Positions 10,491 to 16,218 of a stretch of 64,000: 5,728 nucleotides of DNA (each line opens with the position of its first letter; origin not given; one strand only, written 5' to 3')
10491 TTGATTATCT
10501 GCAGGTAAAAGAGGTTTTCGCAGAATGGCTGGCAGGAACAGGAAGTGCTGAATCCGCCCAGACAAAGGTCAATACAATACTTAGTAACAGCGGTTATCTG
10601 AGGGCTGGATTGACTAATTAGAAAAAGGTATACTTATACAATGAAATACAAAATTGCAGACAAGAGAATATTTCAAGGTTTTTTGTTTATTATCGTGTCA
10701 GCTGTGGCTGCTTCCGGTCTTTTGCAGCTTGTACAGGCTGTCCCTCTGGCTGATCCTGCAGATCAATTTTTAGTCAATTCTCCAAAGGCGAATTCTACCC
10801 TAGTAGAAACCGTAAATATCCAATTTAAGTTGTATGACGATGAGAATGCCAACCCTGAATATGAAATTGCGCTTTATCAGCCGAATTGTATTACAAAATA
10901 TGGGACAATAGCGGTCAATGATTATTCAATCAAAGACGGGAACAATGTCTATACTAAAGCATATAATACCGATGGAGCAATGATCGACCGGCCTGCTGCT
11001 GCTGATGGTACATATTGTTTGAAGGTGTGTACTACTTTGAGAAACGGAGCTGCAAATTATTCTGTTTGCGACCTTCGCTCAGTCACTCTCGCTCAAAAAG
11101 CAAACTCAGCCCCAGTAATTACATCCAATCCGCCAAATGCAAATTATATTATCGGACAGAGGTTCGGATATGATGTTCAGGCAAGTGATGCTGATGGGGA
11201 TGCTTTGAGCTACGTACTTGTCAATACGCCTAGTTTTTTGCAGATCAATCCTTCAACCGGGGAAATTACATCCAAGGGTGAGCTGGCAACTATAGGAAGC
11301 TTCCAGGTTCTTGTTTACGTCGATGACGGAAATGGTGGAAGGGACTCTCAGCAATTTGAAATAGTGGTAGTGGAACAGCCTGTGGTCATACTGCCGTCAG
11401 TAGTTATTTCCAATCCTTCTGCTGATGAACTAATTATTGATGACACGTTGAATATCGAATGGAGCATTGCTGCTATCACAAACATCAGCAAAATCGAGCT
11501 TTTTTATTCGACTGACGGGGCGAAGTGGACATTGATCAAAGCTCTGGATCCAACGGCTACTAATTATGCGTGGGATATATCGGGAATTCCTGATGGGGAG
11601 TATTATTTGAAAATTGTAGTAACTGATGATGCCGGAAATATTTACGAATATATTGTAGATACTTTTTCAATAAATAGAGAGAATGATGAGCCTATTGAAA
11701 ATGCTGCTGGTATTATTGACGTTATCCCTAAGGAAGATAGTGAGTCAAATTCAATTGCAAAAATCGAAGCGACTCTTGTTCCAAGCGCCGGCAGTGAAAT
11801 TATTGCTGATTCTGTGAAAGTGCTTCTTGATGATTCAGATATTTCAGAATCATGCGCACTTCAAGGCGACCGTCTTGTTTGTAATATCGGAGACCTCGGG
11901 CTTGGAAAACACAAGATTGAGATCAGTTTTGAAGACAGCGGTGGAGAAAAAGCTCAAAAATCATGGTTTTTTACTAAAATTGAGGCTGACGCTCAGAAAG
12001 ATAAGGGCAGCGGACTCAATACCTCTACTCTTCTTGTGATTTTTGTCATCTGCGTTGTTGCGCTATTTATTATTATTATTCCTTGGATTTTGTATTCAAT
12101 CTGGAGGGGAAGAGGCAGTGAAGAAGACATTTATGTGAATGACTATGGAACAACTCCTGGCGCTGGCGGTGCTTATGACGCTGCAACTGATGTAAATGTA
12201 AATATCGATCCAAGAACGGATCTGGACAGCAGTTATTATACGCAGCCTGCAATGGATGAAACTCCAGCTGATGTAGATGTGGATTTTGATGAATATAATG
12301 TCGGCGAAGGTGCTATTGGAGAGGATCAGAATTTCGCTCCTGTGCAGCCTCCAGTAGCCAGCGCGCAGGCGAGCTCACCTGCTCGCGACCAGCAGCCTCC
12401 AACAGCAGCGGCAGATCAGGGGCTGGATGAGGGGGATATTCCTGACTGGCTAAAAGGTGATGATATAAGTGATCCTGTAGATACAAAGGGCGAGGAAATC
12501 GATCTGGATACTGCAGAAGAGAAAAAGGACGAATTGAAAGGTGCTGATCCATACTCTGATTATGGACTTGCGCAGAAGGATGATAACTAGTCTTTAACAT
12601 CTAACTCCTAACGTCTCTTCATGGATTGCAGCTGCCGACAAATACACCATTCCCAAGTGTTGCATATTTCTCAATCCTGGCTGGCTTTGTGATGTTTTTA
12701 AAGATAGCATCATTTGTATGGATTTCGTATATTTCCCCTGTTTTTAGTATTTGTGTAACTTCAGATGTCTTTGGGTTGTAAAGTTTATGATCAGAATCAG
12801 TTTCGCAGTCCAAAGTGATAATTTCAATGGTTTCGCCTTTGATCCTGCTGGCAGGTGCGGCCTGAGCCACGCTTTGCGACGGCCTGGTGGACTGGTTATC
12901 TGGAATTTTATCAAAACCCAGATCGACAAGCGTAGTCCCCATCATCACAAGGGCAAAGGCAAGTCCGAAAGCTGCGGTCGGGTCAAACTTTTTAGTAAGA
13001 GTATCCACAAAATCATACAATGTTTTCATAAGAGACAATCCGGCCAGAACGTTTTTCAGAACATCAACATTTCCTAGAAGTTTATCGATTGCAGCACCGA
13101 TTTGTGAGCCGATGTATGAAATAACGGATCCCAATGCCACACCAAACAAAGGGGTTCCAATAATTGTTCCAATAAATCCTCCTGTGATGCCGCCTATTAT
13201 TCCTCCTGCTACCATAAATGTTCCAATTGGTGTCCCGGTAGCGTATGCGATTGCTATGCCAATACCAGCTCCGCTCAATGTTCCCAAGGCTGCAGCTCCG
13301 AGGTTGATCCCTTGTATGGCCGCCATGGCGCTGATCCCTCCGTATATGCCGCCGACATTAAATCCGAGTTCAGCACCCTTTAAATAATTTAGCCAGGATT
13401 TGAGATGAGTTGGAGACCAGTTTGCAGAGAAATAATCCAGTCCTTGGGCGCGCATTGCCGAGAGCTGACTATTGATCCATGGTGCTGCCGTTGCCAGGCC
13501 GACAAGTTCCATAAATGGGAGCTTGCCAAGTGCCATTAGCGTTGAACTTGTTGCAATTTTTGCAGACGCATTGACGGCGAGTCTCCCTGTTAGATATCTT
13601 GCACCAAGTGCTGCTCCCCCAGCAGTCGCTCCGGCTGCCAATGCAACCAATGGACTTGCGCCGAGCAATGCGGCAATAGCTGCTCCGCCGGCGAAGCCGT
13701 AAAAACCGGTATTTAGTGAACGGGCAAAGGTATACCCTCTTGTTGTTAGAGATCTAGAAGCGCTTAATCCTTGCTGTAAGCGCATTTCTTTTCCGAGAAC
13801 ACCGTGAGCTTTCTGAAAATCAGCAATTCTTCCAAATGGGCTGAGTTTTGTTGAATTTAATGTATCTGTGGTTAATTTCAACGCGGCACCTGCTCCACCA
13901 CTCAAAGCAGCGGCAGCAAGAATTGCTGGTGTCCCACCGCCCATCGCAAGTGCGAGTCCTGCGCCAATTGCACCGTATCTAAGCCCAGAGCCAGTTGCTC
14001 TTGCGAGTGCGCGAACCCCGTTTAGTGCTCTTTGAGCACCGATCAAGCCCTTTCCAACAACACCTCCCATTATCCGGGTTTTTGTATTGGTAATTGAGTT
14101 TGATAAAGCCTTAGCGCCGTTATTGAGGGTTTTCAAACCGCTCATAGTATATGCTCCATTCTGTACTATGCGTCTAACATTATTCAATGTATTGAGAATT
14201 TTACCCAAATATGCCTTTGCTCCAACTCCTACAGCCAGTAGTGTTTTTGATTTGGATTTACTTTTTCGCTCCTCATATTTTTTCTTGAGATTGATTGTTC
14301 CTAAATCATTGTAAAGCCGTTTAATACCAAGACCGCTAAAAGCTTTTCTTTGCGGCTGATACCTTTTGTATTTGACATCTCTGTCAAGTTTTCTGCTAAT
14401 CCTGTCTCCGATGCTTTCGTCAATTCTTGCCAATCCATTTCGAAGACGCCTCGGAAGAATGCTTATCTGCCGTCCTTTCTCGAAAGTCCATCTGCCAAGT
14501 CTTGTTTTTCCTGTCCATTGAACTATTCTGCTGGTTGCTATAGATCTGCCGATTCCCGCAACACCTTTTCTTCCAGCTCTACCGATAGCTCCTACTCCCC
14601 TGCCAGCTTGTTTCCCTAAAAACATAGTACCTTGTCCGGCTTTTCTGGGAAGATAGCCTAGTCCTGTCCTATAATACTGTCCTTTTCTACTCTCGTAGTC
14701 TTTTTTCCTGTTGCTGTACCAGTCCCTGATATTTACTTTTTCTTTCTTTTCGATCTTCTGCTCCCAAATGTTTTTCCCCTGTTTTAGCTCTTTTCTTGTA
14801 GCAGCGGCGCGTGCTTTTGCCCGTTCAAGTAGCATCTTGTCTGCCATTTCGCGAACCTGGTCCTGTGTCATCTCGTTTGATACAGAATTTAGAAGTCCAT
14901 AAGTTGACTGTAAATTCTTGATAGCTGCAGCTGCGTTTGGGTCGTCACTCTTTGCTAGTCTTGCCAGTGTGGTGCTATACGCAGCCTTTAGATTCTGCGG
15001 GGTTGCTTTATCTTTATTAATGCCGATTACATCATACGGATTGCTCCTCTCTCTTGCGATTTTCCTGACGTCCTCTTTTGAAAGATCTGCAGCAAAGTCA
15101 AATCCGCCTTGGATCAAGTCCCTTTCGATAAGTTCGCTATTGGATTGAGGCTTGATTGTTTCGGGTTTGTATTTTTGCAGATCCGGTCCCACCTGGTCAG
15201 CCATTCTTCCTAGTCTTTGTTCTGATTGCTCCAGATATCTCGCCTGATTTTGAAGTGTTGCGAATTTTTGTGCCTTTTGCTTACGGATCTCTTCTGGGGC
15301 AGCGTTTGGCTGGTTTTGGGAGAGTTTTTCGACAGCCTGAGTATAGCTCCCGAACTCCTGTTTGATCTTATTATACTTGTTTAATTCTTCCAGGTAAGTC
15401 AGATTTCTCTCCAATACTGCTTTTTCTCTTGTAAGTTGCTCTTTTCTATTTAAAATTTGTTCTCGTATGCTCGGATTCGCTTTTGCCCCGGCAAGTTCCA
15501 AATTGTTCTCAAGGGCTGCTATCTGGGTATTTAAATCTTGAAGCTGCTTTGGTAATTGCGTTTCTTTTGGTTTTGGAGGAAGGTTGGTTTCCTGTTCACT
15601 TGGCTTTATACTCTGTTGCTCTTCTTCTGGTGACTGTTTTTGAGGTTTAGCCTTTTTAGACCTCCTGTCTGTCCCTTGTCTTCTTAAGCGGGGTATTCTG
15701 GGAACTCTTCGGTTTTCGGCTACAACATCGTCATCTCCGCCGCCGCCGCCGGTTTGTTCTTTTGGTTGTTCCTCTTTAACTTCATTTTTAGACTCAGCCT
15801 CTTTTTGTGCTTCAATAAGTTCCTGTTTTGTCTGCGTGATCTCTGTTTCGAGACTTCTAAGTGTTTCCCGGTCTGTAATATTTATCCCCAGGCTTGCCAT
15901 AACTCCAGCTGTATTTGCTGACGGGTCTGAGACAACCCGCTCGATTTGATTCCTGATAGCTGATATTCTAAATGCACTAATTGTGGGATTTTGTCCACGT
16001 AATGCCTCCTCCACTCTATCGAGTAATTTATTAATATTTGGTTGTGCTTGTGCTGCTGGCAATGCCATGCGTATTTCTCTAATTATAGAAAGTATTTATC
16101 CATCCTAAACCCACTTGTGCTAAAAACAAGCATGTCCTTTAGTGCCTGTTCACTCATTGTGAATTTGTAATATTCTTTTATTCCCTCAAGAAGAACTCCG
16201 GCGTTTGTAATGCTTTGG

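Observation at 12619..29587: A ~17 kb block of unassignable genes dominated by three giant coiled-coil / glycine-zipper proteins and a polytopic membrane protein: candidate undescribed envelope apparatus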

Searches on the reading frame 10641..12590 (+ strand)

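Call 6: search_protein_families(library=pfam, proteins=[window:10641-12590:+], max_evalue=0.01)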
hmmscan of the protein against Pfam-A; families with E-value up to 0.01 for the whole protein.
window:10641-12590:+ (649 aa): 3 families
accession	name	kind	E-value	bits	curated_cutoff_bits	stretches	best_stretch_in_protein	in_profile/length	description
PF05345.18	He_PIG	-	3.7e-09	37.3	24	1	158-243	2-95/96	Putative Ig domain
PF19077.6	Big_13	-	1.6e-05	25.8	27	0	309-336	62-92/102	Bacterial Ig-like domain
PF17963.7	Big_9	-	0.0044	18.3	23.6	1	155-241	1-88/89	Bacterial Ig domain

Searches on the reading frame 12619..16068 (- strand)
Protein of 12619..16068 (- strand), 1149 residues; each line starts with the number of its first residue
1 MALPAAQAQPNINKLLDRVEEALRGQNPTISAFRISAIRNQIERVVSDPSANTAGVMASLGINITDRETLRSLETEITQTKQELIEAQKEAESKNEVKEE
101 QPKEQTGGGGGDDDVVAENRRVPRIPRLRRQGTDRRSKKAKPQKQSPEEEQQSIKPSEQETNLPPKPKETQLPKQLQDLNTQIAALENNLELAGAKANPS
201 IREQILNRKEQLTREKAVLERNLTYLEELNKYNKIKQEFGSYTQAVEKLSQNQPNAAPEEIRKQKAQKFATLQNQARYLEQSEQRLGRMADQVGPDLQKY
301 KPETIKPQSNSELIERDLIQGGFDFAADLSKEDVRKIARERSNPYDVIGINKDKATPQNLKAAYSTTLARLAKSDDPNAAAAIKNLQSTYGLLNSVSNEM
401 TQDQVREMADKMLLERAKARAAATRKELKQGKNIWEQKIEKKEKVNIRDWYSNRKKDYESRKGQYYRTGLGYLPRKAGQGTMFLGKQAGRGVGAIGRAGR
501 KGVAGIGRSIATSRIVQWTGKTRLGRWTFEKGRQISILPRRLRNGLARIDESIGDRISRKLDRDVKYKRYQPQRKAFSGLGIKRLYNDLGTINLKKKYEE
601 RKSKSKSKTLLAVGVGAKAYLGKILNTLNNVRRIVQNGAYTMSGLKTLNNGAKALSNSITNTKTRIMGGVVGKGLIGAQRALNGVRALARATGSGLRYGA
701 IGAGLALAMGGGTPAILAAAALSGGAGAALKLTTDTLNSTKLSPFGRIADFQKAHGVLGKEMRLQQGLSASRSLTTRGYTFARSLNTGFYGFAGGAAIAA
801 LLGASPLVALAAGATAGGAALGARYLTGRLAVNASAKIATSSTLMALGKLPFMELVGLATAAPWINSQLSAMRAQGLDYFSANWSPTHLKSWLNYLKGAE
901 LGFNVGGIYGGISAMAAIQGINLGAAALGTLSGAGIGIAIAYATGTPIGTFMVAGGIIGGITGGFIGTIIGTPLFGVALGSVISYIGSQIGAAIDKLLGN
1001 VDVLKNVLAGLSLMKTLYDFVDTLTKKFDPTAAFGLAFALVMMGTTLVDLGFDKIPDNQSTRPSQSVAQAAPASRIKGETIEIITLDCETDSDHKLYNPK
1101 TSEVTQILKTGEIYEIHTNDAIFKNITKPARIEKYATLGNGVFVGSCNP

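Call 5: search_protein_families(library=pfam, proteins=[window:12619-16068:-], max_evalue=0.1)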
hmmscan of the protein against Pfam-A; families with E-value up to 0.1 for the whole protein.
window:12619-16068:- (1149 aa): 0 families

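Call 9: search_protein_families(library=phrogs, proteins=[window:12619-16068:-], max_evalue=0.1)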
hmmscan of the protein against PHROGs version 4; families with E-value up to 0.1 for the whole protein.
window:12619-16068:- (1149 aa): 1 family
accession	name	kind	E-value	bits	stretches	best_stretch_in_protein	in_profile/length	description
phrog_4207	-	unknown function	0.055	14.6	0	1034-1049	9-24/68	-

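Call 10: search_protein_families(library=ncbifam, proteins=[window:12619-16068:-], max_evalue=0.1)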
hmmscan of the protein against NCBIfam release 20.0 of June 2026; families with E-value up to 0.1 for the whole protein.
window:12619-16068:- (1149 aa): 0 families

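Call 67: search_solved_structures(query=A5, max_evalue=10)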
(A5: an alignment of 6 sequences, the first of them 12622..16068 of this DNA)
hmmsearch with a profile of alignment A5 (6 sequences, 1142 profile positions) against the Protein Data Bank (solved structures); distinct sequences matched with E-value up to 10: 41.
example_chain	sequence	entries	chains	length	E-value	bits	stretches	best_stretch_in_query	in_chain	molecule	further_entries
9ki1_g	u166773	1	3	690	0.00045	21.4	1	940-986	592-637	Probable tape measure protein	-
6iws_A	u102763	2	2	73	0.065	14.2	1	326-389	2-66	DnaJ homolog subfamily A member 3, mitochondrial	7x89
2m6y_A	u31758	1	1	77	0.066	14.2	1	321-386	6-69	DnaJ homolog subfamily A member 1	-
3syv_A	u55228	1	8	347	0.085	13.8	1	62-242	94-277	Protein kinase C and casein kinase II substrate protein 3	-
2ys8_A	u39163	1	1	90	0.16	12.9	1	313-387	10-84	Rab-related GTP-binding protein RabJ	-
3m3w_A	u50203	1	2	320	0.25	12.3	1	111-242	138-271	Protein kinase C and casein kinase II substrate protein 3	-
2lo1_A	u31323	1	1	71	0.29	12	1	326-386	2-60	DnaJ homolog subfamily A member 1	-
3qe6_A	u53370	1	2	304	0.34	11.8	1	113-242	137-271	Protein kinase C and casein kinase II substrate protein 3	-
6gq8_A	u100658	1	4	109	0.39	11.6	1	1088-1109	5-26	NEQ011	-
4xa1_A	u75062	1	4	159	0.4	11.6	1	353-450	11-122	Gp7-MYH7(1173-1238)-EB1 chimera protein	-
9dyv_A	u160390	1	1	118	0.55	11.1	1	326-382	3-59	Chaperone protein DnaJ 2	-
7ojf_A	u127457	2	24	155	0.66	10.9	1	939-983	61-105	Outer membrane lipoprotein slyB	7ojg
2msc_A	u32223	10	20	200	0.71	10.8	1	57-201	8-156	Apolipoprotein A-I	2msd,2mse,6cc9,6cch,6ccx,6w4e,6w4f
9qks_C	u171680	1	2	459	0.74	10.7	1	61-155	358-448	ESX secretion system protein YukC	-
1av1_A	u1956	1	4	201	0.76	10.7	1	57-201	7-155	APOLIPOPROTEIN A-I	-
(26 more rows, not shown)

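Call 94: find_related_loci(query=A5, collection=viral_contigs, flank=5000)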
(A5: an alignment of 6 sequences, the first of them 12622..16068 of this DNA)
Query A5 (1149 aa) in viral_contigs; peptide patterns used: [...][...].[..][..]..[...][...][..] (x = any residue, [..] = any of these).
114 stretches matched a pattern, but none encodes a relative of the query by tblastn (E <= 1e-3).

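Call 107: search_dna_similar(query=window:12619-16068:-, collection=phages, mode=protein, max_evalue=0.01, max_rows=10)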
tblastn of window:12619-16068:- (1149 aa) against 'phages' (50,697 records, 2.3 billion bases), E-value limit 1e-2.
No match.

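Call 121: search_protein_families(library=padloc, proteins=[window:12619-16068:-], max_evalue=0.01)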
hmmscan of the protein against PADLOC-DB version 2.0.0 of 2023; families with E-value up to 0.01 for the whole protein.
window:12619-16068:- (1149 aa): 0 families

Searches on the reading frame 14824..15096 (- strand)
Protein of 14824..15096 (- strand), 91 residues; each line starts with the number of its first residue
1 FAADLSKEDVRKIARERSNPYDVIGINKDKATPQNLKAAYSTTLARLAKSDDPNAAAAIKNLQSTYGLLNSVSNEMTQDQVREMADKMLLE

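Call 116: search_protein_families(library=pfam, proteins=[window:14824-15096:-], max_evalue=10)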
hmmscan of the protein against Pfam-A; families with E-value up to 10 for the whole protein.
seq(91 aa): 3 families
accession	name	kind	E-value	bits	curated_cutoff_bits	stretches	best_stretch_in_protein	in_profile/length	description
PF00226.36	DnaJ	-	0.0021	18.5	27.8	1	19-71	1-55/63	DnaJ domain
PF18240.7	PSII_Pbs31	-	0.073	13.8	25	1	28-81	2-55/93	Photosystem II Psb31 protein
PF09474.15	Type_III_YscX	-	0.073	13.8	25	1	30-75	64-106/119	Type III secretion system YscX (type_III_YscX)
